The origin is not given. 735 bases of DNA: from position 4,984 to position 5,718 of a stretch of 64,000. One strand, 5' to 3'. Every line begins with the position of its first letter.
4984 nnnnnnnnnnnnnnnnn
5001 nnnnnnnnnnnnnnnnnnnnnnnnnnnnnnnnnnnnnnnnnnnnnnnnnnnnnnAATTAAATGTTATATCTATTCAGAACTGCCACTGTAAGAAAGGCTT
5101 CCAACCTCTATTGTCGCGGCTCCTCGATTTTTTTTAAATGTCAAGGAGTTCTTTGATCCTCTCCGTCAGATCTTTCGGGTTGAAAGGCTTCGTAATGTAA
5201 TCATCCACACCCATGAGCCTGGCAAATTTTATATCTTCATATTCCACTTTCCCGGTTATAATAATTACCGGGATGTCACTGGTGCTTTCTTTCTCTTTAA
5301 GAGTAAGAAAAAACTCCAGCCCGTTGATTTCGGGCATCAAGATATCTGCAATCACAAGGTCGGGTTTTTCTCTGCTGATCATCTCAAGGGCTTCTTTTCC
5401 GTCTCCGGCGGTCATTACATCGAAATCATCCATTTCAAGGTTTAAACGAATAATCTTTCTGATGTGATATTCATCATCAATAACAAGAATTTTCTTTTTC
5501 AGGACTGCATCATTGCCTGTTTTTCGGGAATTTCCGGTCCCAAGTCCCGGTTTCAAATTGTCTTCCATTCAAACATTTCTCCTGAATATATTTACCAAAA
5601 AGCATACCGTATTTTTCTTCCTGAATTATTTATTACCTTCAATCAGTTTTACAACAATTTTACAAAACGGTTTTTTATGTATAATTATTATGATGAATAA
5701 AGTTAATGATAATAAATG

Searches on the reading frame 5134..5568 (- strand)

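Call 40: search_protein_families(library=pfam, proteins=[window:5134-5568:-], max_evalue=0.01)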
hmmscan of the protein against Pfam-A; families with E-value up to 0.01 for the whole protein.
window:5134-5568:- (144 aa): 1 family
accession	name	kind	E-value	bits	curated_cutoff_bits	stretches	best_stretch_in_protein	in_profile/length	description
PF00072.30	Response_reg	-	3.9e-30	104.7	30.2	1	27-139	1-111/111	Response regulator receiver domain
